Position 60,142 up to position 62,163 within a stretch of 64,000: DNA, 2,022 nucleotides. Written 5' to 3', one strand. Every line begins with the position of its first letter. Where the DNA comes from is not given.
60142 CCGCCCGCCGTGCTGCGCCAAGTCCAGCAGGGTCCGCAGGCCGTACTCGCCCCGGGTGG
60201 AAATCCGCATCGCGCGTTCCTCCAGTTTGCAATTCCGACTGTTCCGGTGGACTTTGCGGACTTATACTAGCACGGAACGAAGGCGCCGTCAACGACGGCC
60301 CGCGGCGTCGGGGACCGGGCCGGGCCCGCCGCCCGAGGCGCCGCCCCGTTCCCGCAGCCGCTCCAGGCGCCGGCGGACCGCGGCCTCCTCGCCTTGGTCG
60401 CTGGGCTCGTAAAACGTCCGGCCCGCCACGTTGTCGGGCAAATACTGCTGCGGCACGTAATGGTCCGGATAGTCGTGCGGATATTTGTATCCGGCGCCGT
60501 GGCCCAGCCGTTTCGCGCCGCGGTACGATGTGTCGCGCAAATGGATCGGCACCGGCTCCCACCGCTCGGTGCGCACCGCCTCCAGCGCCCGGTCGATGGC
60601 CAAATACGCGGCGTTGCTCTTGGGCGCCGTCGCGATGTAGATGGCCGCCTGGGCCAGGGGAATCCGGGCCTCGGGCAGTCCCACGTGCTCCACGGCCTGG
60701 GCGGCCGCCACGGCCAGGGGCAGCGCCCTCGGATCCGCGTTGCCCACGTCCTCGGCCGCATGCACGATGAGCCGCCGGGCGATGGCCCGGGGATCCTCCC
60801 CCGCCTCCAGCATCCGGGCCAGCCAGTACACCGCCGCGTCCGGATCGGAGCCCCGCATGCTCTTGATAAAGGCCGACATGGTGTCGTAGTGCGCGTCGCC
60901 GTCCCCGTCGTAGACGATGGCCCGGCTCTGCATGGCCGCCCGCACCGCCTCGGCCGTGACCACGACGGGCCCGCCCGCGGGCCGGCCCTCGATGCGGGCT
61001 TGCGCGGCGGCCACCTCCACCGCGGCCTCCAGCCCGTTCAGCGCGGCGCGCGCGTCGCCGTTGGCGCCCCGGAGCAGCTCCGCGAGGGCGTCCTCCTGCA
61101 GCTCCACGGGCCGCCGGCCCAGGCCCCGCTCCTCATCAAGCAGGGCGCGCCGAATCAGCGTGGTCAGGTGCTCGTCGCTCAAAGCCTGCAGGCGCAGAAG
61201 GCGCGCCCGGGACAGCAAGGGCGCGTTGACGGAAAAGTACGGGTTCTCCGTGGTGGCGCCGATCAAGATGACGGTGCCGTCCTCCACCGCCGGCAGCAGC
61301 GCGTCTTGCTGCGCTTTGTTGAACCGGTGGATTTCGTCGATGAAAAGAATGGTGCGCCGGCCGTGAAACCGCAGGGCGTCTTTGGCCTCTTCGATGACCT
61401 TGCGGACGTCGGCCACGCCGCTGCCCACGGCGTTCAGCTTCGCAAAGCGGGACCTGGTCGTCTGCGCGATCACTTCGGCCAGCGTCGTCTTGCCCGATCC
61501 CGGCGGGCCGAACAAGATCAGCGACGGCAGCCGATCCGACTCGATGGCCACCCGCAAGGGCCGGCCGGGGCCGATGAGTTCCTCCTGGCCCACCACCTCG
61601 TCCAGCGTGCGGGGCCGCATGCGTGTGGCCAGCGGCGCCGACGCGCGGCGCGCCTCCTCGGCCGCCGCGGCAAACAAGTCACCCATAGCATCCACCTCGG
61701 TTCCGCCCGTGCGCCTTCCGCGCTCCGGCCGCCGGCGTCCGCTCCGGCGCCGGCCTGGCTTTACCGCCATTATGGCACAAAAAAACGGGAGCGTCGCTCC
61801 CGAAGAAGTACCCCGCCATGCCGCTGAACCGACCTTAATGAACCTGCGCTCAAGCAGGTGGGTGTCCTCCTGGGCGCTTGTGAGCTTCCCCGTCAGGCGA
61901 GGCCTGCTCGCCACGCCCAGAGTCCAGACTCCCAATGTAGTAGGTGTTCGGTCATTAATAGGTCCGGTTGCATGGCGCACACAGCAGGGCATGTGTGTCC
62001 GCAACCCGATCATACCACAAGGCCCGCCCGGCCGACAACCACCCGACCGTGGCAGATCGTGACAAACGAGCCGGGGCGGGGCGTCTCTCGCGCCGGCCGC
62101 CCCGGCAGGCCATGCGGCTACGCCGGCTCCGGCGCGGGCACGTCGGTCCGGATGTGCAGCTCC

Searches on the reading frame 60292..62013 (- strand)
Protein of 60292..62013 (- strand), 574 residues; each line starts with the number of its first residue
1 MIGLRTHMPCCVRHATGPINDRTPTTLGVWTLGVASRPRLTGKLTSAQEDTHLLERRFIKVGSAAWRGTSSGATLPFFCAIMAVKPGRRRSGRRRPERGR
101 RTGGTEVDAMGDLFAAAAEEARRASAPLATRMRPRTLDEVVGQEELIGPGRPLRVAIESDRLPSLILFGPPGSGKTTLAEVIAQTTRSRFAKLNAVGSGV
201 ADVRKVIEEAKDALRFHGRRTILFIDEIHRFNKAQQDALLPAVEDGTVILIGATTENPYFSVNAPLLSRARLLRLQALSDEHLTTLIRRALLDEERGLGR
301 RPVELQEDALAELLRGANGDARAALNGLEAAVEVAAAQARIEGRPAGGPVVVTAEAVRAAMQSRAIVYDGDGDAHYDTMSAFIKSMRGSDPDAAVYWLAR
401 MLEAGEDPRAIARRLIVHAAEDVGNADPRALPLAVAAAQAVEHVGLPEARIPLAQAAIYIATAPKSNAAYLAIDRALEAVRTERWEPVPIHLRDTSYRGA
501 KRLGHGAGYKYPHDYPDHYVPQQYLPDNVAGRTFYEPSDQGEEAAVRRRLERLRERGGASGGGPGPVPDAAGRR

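Call 37: search_protein_families(library=pfam, proteins=[window:60292-62013:-], max_evalue=0.001)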
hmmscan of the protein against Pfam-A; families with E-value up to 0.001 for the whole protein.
window:60292-62013:- (574 aa): 15 families
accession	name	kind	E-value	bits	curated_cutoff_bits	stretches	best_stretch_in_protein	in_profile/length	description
PF12002.13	MgsA_C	-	1.7e-74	249.7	27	1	388-553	1-166/167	MgsA AAA+ ATPase C terminal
PF16193.11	AAA_assoc_2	-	4.4e-24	85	34.3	1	300-387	2-81/81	AAA C-terminal domain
PF00004.35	AAA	-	1.3e-17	64.9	21.2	1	165-270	1-123/131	ATPase family associated with various cellular activities (AAA)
PF05496.18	RuvB_N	-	3.5e-15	56.6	27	1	132-253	1-119/159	Holliday junction DNA helicase RuvB P-loop domain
PF07728.20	AAA_5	-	1.4e-08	35.2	22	1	165-251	2-98/139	AAA domain (dynein-related subfamily)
PF01078.27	Mg_chelatase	-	3.3e-06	27.1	20.3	0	151-183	13-43/207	Magnesium chelatase, subunit ChlI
PF13173.12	AAA_14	-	7.8e-06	26.4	27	1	165-276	5-121/129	AAA domain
PF20720.3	nSTAND3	-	9.4e-06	25.8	27.2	1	165-227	20-73/155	Novel STAND NTPase 3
PF13401.12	AAA_22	-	4e-05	24.4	27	0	164-236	7-83/130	AAA domain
PF00158.32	Sigma54_activat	-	4.5e-05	23.6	20.2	0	221-257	95-131/168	Sigma-54 interaction domain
PF13191.12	AAA_16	-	6.5e-05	23.9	32.6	0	156-188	18-50/167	AAA ATPase domain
PF01637.24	ATPase_2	-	0.00016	22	33.2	0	196-240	90-131/225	ATPase domain predominantly from Archaea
PF07726.17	AAA_3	-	0.00029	21.2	27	1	166-256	3-99/131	ATPase family associated with various cellular activities (AAA)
PF13604.12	AAA_30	-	0.00034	20.9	27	0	166-254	22-125/191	AAA domain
PF13245.12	AAA_19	-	0.00064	20.3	25.1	0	164-187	13-36/134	AAA domain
